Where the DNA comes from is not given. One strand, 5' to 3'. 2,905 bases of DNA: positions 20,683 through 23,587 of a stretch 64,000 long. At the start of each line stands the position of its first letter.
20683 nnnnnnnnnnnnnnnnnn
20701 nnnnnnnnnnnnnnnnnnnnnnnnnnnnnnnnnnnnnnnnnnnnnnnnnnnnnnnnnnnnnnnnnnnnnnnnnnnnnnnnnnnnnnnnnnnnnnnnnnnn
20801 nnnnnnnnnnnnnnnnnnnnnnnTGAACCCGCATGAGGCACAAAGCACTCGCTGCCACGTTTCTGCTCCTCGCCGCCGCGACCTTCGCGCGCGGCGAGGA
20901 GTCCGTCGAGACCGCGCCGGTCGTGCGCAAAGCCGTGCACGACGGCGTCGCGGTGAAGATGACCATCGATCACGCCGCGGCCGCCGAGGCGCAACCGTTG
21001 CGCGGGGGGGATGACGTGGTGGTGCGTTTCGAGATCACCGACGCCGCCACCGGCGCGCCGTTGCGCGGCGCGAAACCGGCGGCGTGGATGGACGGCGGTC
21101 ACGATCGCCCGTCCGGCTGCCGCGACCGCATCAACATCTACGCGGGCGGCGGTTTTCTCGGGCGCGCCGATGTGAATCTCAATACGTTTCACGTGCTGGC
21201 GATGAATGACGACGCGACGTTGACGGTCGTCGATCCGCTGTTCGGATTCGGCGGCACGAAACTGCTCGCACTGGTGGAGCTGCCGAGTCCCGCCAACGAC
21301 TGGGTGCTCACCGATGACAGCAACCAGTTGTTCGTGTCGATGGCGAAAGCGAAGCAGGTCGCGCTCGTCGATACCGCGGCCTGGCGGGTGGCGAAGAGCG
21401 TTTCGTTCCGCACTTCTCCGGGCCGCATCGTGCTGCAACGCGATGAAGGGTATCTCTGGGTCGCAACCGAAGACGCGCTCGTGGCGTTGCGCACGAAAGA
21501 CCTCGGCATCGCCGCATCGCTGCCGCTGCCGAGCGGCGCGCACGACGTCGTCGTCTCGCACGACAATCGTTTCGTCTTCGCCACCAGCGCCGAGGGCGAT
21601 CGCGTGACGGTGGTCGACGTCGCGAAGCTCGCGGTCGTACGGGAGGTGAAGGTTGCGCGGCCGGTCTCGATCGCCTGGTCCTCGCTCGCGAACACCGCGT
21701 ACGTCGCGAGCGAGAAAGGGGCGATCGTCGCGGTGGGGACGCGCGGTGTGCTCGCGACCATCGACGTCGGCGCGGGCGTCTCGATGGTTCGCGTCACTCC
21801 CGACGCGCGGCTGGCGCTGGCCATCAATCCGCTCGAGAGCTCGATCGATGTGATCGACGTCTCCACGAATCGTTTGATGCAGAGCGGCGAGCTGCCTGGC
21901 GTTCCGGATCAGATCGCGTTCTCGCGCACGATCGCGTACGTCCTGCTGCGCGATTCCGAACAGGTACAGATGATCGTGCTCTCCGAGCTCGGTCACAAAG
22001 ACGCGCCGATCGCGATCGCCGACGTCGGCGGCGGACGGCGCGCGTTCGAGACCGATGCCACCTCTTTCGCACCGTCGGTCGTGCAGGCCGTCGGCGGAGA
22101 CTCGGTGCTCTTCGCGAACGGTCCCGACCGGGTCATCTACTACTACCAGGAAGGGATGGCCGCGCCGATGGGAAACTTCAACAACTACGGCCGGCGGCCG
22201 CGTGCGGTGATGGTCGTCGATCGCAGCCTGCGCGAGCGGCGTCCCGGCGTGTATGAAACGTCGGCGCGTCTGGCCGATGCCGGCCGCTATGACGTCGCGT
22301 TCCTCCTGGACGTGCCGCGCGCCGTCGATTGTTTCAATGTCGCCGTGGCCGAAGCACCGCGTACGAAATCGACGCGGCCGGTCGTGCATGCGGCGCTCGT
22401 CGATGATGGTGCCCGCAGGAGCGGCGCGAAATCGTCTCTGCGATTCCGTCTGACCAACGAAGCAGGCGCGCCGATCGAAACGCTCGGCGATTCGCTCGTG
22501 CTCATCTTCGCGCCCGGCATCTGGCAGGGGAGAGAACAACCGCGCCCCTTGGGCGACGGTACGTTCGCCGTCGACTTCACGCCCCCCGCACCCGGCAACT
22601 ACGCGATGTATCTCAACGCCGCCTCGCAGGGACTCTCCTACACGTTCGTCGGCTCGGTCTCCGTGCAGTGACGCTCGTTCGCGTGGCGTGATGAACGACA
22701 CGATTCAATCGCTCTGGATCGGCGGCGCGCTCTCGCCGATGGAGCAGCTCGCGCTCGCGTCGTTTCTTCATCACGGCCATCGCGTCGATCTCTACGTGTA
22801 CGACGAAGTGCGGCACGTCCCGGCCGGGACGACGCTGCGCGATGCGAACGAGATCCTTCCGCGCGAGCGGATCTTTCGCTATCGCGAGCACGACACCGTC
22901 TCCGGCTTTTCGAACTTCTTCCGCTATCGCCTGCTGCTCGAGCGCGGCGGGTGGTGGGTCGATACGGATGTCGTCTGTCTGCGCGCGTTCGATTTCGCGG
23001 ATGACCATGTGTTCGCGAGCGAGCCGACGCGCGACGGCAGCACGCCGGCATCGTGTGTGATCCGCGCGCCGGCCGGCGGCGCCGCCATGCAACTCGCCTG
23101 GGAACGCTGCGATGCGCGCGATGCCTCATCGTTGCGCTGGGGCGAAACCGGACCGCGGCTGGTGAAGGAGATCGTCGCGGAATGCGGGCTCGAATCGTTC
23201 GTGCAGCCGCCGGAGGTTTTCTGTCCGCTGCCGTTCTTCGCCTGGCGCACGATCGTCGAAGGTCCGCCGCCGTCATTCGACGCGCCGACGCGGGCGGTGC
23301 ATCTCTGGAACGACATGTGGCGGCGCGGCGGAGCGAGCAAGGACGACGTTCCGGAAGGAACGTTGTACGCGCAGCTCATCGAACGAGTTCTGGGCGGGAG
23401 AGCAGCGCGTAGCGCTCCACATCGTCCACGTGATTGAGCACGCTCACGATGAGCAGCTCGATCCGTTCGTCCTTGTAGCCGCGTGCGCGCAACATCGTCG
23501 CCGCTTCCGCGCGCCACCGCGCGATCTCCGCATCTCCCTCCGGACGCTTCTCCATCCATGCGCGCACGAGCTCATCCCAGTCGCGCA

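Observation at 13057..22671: Giant 2589-aa multicopper-oxidase-like exoprotein with two MCO-type copper-motif sets and four inserted blue-copper domains, coupled to a YVTN beta-propeller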

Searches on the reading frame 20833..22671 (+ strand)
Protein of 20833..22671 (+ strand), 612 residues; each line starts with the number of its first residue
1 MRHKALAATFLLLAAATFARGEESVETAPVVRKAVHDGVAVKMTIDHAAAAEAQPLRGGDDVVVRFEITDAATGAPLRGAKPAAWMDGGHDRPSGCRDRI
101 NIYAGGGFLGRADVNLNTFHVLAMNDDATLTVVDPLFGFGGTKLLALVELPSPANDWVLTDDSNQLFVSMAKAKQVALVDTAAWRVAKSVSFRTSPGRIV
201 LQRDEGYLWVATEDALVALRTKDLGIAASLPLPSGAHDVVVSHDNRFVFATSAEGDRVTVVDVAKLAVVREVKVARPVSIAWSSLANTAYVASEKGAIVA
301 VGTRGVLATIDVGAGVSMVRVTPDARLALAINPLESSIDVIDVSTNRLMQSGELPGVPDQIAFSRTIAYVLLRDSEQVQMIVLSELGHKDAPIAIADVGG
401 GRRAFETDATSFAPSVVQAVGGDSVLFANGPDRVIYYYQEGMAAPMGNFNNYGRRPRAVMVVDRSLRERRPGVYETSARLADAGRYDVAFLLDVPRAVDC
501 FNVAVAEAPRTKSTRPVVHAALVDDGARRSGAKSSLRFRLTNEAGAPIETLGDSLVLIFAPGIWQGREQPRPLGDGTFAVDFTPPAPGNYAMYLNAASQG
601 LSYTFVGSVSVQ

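Call 5: search_protein_families(library=pfam, proteins=[window:20833-22671:+], max_evalue=0.1)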
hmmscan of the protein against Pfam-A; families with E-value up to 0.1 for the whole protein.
window:20833-22671:+ (612 aa): 6 families
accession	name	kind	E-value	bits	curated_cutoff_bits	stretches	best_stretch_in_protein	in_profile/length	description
PF21783.3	YNCE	-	7.7e-10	39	27.1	2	216-282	266-332/339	YNCE-like beta-propeller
PF25174.1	Beta-prop_THOC3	-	0.00012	21.6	305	1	162-283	139-263/272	THOC3 beta-propeller domain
PF23414.1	Beta-prop_EML_2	-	0.007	16.2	90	1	243-356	7-122/266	Echinoderm microtubule-associated protein second beta-propeller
PF02239.22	Cytochrom_D1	-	0.017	14.1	25.5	1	163-274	3-117/368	Cytochrome D1 heme domain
PF25168.1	Beta-prop_WDR36-Utp21_2nd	-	0.051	13.3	84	0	158-285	163-292/335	WDR36/Utp21 second beta-propeller domain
PF00630.25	Filamin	-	0.071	14.4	26.9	0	570-594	56-80/93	Filamin/ABP280 repeat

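Call 6: search_protein_families(library=ncbifam, proteins=[window:20833-22671:+], max_evalue=0.1)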
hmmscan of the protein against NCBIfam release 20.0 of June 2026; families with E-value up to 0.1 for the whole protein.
window:20833-22671:+ (612 aa): 8 families
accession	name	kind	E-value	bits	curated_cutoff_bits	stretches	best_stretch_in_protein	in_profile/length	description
TIGR03866.1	PQQ_ABC_repeats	subfamily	2.4e-15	56.4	287.3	2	163-275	10-124/310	PQQ-dependent catabolism-associated beta-propeller protein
NF052340.1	hydrazine_beta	equivalog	4.7e-12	45.7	560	1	237-293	78-135/372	hydrazine synthase subunit beta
NF052280.1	7_blade_YncE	equivalog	2.5e-07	29.8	400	1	161-212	266-317/338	7-bladed beta-propeller protein YncE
NF052342.1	hydrazine_BC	exception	3.4e-07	28.8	1250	1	230-301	77-149/690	hydrazine synthase subunit beta-gamma fusion subunit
TIGR02276.1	beta_rpt_yvtn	repeat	9.5e-07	28.7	27.85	1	244-281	2-40/42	beta-propeller repeat protein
NF052460.1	L-NosZ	equivalog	3.5e-05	22.5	700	2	142-332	75-276/480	clade III lactonase-type nitrous-oxide reductase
NF008258.1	PRK11028.1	equivalog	0.01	14.9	370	0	199-272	41-119/330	6-phosphogluconolactonase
NF041940.1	choice_anch_X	domain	0.021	14.5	25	1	574-591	15-32/37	choice-of-anchor X domain-containing protein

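Call 48: find_homologous_proteins(query=window:20833-22671:+, max_evalue=0.00001)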
Query window:20833-22671:+ (612 aa): 1783 proteins with E <= 0.00001 among 8000 candidates; the best 120 are listed.
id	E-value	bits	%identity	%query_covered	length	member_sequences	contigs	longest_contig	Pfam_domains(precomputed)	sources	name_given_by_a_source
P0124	0.0e+0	1339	100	100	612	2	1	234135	PF21783.3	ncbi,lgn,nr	ncbi:MAG TPA: YncE family protein [Thermoanaerobaculia bacterium]|nr:YncE family protein [Thermoanae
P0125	0.0e+0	1112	84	97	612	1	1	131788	PF21783.3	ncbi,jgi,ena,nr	ncbi:MAG TPA: YncE family protein [Thermoanaerobaculia bacterium]|nr:YncE family protein [Thermoanae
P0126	0.0e+0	1041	79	96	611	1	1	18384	PF21783.3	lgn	-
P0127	0.0e+0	1037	79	96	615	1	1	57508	PF21783.3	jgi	jgi:hypothetical protein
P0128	0.0e+0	1021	77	100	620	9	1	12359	PF21783.3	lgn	-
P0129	1.5e-296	1003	77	96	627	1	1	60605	PF21783.3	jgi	jgi:DNA-binding beta-propeller fold protein YncE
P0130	1.2e-295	1000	78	96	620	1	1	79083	PF21783.3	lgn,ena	-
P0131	1.5e-295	1000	75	99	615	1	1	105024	PF21783.3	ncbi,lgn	-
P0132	2.8e-295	999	75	99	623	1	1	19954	-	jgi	jgi:DNA-binding beta-propeller fold protein YncE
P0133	6.9e-224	763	59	99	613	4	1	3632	-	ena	-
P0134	3.6e-218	744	57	99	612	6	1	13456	PF25174.2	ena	-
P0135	5.0e-215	734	57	99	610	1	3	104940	PF16819.12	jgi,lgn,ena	-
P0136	2.1e-213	728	57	98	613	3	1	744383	PF21783.3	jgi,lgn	jgi:hypothetical protein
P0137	4.7e-183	628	50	98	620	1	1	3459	PF25174.2,PF21783.3,PF02239.23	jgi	-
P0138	1.3e-181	623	51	98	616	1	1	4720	PF25174.2,PF21783.3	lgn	-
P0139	1.7e-180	620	49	96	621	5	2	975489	PF25174.2,PF21783.3,PF02239.23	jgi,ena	-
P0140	3.5e-179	615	49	96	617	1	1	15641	PF25174.2,PF21783.3,PF02239.23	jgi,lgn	jgi:YVTN family beta-propeller protein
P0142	3.5e-175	602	49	96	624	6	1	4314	PF25174.2,PF21783.3,PF02239.23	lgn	-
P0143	4.3e-175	602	50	95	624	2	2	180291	PF25174.2,PF21783.3,PF02239.23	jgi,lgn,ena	-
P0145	2.7e-172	593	48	95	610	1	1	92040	PF25174.2,PF23381.2,PF21783.3,PF02239.23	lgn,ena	-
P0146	2.0e-171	590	48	95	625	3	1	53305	PF25174.2,PF21783.3,PF02239.23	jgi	jgi:DNA-binding beta-propeller fold protein YncE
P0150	2.1e-167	576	49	95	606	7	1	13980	PF24814.2,PF21783.3,PF02239.23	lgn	-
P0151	1.6e-166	574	48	95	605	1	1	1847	PF25174.2,PF21783.3,PF02239.23,PF23414.2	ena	-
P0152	1.8e-166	573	48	95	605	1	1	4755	PF25174.2,PF21783.3,PF02239.23,PF23414.2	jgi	jgi:DNA-binding beta-propeller fold protein YncE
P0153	2.2e-163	563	47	95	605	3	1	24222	PF25174.2,PF21783.3,PF02239.23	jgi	jgi:DNA-binding beta-propeller fold protein YncE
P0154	2.4e-161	556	47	95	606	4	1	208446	PF21783.3,PF02239.23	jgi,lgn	jgi:DNA-binding beta-propeller fold protein YncE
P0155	1.7e-159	550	48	94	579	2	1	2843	PF23393.3,PF25174.2,PF21783.3,PF02239.23,PF23414.2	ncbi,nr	ncbi:MAG: hypothetical protein QOE82_3002, partial [Thermoanaerobaculia bacterium]|nr:hypothetical p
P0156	1.8e-149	517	41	97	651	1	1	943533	PF25174.2,PF21783.3,PF02239.23,PF13115.12,PF23414.2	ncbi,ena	-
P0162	3.1e-145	503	42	95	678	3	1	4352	PF10282.16,PF25174.2,PF21783.3,PF02239.23,PF23414.2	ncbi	ncbi:MAG: cytochrome D1 domain-containing protein, partial [Acidobacteriota bacterium]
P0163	5.0e-145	503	43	95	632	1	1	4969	PF25174.2,PF21783.3,PF02239.23,PF23414.2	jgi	jgi:YVTN family beta-propeller protein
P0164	6.5e-145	502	45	96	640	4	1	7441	PF22494.4,PF10282.16,PF21783.3,PF02239.23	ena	-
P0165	1.7e-144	501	45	93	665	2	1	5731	PF22494.4,PF25174.2,PF21783.3,PF02239.23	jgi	jgi:YVTN family beta-propeller protein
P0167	2.6e-144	500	45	95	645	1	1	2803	PF21783.3,PF02239.23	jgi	-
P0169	2.9e-144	500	43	94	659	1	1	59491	PF25174.2,PF24814.2,PF21783.3,PF02239.23,PF23414.2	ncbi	-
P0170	3.2e-144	500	43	94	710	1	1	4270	PF22494.4,PF10282.16,PF25174.2,PF21783.3,PF02239.23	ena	-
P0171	4.4e-144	499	43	93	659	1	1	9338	PF25174.2,PF24814.2,PF21783.3,PF02239.23,PF23414.2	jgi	jgi:YVTN family beta-propeller protein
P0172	5.4e-144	499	42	94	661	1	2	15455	PF10282.16,PF25174.2,PF21783.3,PF02239.23,PF23414.2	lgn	-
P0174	1.0e-143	498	45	99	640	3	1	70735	PF10282.16,PF25174.2,PF21783.3,PF02239.23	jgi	jgi:YVTN family beta-propeller protein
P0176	1.6e-143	498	43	97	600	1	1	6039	PF25174.2,PF21783.3,PF02239.23,PF23414.2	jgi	jgi:YVTN family beta-propeller protein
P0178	2.5e-143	497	43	95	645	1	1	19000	PF25174.2,PF21783.3,PF02239.23,PF23414.2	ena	-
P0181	1.2e-142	495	44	94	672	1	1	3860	PF22494.4,PF25174.2,PF21783.3,PF02239.23,PF23414.2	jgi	-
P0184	1.6e-142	494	42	97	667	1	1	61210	PF10282.16,PF25174.2,PF24814.2,PF21783.3,PF02239.23,PF23414.2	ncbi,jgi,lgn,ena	-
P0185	2.3e-142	494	43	94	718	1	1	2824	PF10282.16,PF25174.2,PF21783.3,PF02239.23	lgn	-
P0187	3.6e-142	493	42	93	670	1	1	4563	PF25174.2,PF23381.2,PF25175.2,PF21783.3,PF02239.23,PF23414.2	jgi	jgi:YVTN family beta-propeller protein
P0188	5.6e-142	492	44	97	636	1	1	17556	PF22494.4,PF21783.3,PF02239.23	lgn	-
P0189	6.3e-142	492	41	94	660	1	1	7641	PF25174.2,PF24814.2,PF23381.2,PF21783.3,PF02239.23,PF23414.2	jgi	jgi:YVTN family beta-propeller protein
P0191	7.3e-142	492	45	93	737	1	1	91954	PF22494.4,PF10282.16,PF21783.3,PF02239.23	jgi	jgi:YVTN family beta-propeller protein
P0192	8.4e-142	492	42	94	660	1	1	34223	PF10282.16,PF25174.2,PF24814.2,PF21783.3,PF02239.23,PF23414.2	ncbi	ncbi:MAG: YncE family protein [Blastocatellia bacterium]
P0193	1.2e-141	491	42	94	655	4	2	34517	PF25174.2,PF21783.3,PF02239.23,PF23414.2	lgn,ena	-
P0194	1.7e-141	491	45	93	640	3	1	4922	PF10282.16,PF25174.2,PF21783.3,PF02239.23,PF23414.2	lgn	-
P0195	6.6e-141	489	42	95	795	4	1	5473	PF25174.2,PF21783.3,PF02239.23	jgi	jgi:YVTN family beta-propeller protein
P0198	1.3e-140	488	44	93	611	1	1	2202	PF25174.2,PF21783.3,PF02239.23,PF23414.2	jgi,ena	-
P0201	4.1e-140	486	40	98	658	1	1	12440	PF25174.2,PF21783.3,PF02239.23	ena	-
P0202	4.5e-140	486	41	96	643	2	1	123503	PF10282.16,PF25174.2,PF21783.3,PF02239.23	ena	-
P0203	5.2e-140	486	40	94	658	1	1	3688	PF25174.2,PF21783.3,PF02239.23,PF23414.2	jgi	jgi:YVTN family beta-propeller protein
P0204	5.7e-140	486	43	94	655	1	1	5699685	PF25174.2,PF21783.3,PF02239.23,PF23414.2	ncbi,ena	-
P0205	5.8e-140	486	42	94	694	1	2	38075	PF25174.2,PF21783.3,PF02239.23,PF23414.2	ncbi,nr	ncbi:MAG: YncE family protein [Blastocatellia bacterium]|nr:YncE family protein [Blastocatellia bact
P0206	5.9e-140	486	41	97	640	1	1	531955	PF10282.16,PF25174.2,PF21783.3,PF02239.23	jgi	jgi:YVTN family beta-propeller protein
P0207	8.1e-140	485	42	96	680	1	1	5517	PF22494.4,PF10282.16,PF25174.2,PF24814.2,PF25175.2,PF21783.3,PF02239.23,PF23414.2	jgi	jgi:YVTN family beta-propeller protein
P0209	1.6e-139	484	44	91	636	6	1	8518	PF10282.16,PF25174.2,PF24814.2,PF21783.3,PF02239.23,PF23414.2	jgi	-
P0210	1.8e-139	484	43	94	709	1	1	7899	PF25174.2,PF21783.3,PF02239.23,PF23414.2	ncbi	-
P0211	1.9e-139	484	41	98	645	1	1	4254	PF25174.2,PF21783.3,PF02239.23,PF23414.2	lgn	-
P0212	1.9e-139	484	41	94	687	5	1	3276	PF22494.4,PF25174.2,PF24814.2,PF21783.3,PF02239.23,PF23414.2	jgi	jgi:YVTN family beta-propeller protein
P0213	1.9e-139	484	45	93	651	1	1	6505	PF25174.2,PF21783.3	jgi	-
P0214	2.4e-139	484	44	95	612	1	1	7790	PF21783.3,PF02239.23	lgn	-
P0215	2.6e-139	484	43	97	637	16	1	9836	PF25174.2,PF21783.3,PF02239.23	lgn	-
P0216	3.1e-139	483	41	96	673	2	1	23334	PF22494.4,PF10282.16,PF25174.2,PF21783.3,PF02239.23,PF23414.2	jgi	jgi:YVTN family beta-propeller protein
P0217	3.4e-139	483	41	97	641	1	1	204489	PF10282.16,PF25174.2,PF21783.3,PF02239.23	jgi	jgi:YVTN family beta-propeller protein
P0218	4.2e-139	483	44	99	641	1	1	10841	PF22494.4,PF21783.3,PF02239.23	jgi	jgi:cytochrome d1-like heme-containing protein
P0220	6.3e-139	482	42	93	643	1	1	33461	PF25174.2,PF21783.3,PF02239.23,PF23414.2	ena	-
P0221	6.6e-139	482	40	94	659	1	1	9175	PF25174.2,PF21783.3,PF02239.23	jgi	jgi:DNA-binding beta-propeller fold protein YncE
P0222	8.5e-139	482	42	94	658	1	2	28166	PF25174.2,PF21783.3,PF02239.23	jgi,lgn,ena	-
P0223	8.9e-139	482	42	94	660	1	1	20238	PF10282.16,PF25174.2,PF24814.2,PF21783.3,PF02239.23,PF23414.2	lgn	-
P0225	1.4e-138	481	42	97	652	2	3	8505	PF22494.4,PF25174.2,PF21783.3,PF02239.23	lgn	-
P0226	1.5e-138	481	44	94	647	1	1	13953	PF22494.4,PF25174.2,PF21783.3,PF02239.23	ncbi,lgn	-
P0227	1.9e-138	481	41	93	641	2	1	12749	PF22494.4,PF10282.16,PF25174.2,PF25175.2,PF21783.3,PF02239.23,PF16819.12,PF23414.2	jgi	jgi:YVTN family beta-propeller protein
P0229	3.1e-138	480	44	93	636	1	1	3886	PF22494.4,PF10282.16,PF25174.2,PF21783.3,PF02239.23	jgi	jgi:YVTN family beta-propeller protein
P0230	4.7e-138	480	44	94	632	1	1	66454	PF21783.3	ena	-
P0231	6.3e-138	479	41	95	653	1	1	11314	PF22494.4,PF25174.2,PF24814.2,PF21783.3,PF02239.23,PF23414.2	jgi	jgi:YVTN family beta-propeller protein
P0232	6.7e-138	479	41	94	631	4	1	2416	PF23393.3,PF25168.2,PF25174.2,PF24814.2,PF23381.2,PF12894.14,PF25175.2,PF21783.3,PF02239.23,PF23414.2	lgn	-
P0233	8.0e-138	479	41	98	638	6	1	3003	PF25174.2,PF21783.3,PF02239.23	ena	-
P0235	8.7e-138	479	44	93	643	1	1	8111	PF21783.3,PF02239.23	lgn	-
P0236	1.2e-137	478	43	94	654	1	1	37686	PF22494.4,PF21783.3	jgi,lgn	-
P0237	1.5e-137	478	42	99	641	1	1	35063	PF25174.2,PF21783.3,PF02239.23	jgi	jgi:YVTN family beta-propeller protein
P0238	1.5e-137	478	41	99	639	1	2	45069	PF25174.2,PF21783.3,PF02239.23,PF13115.12,PF23414.2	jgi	jgi:DNA-binding beta-propeller fold protein YncE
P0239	2.2e-137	477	42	94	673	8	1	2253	PF10282.16,PF25174.2,PF21783.3,PF02239.23,PF23414.2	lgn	-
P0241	3.1e-137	477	44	94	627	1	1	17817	PF10282.16,PF25174.2,PF21783.3,PF02239.23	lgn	-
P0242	3.3e-137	477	42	98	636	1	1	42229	PF22494.4,PF25174.2,PF21783.3,PF02239.23,PF23414.2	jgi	jgi:YVTN family beta-propeller protein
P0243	3.6e-137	477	41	93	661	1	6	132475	PF10282.16,PF25174.2,PF24814.2,PF21783.3,PF02239.23,PF23414.2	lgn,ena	-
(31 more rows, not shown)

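Call 63: predict_structure(alignment_id=A3)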
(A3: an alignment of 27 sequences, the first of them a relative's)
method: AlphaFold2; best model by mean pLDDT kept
length: 612 residues; sequences in the alignment: 27
mean_pLDDT: 87.0   pTM: 0.75
mean pLDDT of the five models: 87.0, 86.4, 85.2, 84.6, 83.4
residues with pLDDT >= 90: 341; 70-90: 205; 50-70: 54; < 50: 12
segments of 3 or more residues with pLDDT < 50: 17-22, 510-514
pLDDT, mean of each block of 10 residues (from residue 1): 59 52 72 91 90 83 93 91 82 69 63 82 95 70 84 96 93 97 92 96 97 97 96 95 97 96 98 97 97 97 97 96 97 97 97 95 93 92 93 88 75 88 85 88 77 90 89 91 86 83 77 61 81 90 87 81 74 92 84 83 83 83
secondary structure, 60 per line:
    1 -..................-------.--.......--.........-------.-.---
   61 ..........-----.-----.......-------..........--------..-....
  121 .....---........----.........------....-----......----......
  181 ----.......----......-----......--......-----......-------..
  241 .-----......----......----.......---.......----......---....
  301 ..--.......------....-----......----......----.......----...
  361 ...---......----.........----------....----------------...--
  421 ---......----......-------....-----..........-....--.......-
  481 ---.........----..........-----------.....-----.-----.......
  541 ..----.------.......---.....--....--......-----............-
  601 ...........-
elements in order: H2-19 E30-36 E39-47 E61-70 E82-88 H96-105 E117-125 E129-136 E141-149 E156-159 E165-170 E175-180 E185-191 E196-201 E207-212 E215-220 E226-231 E239-241 E247-252 E257-262 E267-273 E277-283 E288-293 E297-302 E305-311 E318-321 E327-332 E337-342 E347-353 E358-363 E367-372 E377-382 E396-399 E416-418 E424-429 E434-439 E447-450 E456-465 E467-470 E473-479 E484-492 E497-506 E518-522 E534-542 E554-560 E564-568 E571-574 E577-582 E588-596 E601-611

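Call 67: fold_search(model_id=the predicted structure, library=pdb)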
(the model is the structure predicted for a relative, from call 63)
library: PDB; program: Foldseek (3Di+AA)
matches with E <= 10: 1964; with E <= 0.001: 1362
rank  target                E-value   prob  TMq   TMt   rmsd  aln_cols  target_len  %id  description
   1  1l0q_A                2.8e-19  1.00  0.43  0.62   8.4       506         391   16  Tandem YVTN beta-propeller and PKD domains from an archaeal surface layer protein (released 2002-11-06)
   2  6n01_A                1.5e-14  1.00  0.45  0.71   4.4       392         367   14  Structure of apo AztD from Citrobacter koseri (released 2019-09-18)
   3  6n01_B                2.2e-14  1.00  0.45  0.72   4.2       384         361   14  Structure of apo AztD from Citrobacter koseri (released 2019-09-18)
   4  6cmk_A                7.3e-14  1.00  0.45  0.69   4.9       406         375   13  Crystal structure of Citrobacter koseri AztD (released 2019-03-13)
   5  6cmk_B                8.1e-14  1.00  0.44  0.69   5.8       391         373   13  Crystal structure of Citrobacter koseri AztD (released 2019-03-13)
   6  6n01_C                1.2e-13  1.00  0.44  0.69   5.3       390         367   13  Structure of apo AztD from Citrobacter koseri (released 2019-09-18)
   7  7d4i_B1               1.6e-13  1.00  0.22  0.18  24.8       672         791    9  Cryo-EM structure of 90S small ribosomal precursors complex with the DEAH-box RNA helicase Dhr1 (State F) (released 2021-10-06)
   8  9n73_LR               1.8e-13  1.00  0.38  0.30  19.8       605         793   10  SSU processome maturation and disassembly, State G (released 2025-10-29)
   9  6y7d_A                2.0e-13  1.00  0.38  0.41  16.1       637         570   12  Pseudomonas stutzeri nitrous oxide reductase mutant, H433A (released 2021-01-27)
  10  6y77_A                2.0e-13  1.00  0.38  0.40  14.5       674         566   11  Pseudomonas stutzeri nitrous oxide reductase mutant, H326A (released 2021-01-27)
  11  7apy_B                2.5e-13  1.00  0.40  0.42  14.0       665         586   10  Pseudomonas stutzeri nitrous oxide reductase mutant, D576A (released 2021-01-13)
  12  7aq7_B                2.9e-13  1.00  0.40  0.42  14.0       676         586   10  Pseudomonas stutzeri nitrous oxide reductase mutant, H583Y (released 2021-01-13)
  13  7apy_A                2.9e-13  1.00  0.38  0.40  16.2       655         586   12  Pseudomonas stutzeri nitrous oxide reductase mutant, D576A (released 2021-01-13)
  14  6y72_A                3.0e-13  1.00  0.39  0.40  15.4       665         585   10  Pseudomonas stutzeri nitrous oxide reductase mutant, H178A (released 2021-01-27)
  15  1qni_A                3.0e-13  1.00  0.39  0.41  15.6       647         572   12  Crystal Structure of Nitrous Oxide Reductase from Pseudomonas nautica, at 2.4A Resolution (released 2000-10-13)
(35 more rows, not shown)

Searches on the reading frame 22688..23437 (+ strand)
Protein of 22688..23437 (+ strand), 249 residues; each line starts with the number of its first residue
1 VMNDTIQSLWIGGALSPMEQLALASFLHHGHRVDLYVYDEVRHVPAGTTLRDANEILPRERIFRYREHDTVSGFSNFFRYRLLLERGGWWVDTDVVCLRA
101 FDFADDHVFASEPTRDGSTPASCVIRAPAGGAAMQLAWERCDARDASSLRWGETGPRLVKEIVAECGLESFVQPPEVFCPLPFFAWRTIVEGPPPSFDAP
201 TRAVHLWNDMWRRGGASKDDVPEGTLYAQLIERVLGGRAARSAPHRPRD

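Call 10: search_protein_families(library=pfam, proteins=[window:22688-23437:+], max_evalue=0.01)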
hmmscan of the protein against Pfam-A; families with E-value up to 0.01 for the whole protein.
window:22688-23437:+ (249 aa): 2 families
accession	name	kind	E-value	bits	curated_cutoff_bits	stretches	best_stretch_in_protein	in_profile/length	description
PF04488.21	Gly_transf_sug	-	5.2e-05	24.3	23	1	74-102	56-84/93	Glycosyltransferase sugar-binding region containing DXD motif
PF04572.17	Gb3_synth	-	0.0005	20.7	22.3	1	150-232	24-121/131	Alpha 1,4-glycosyltransferase conserved region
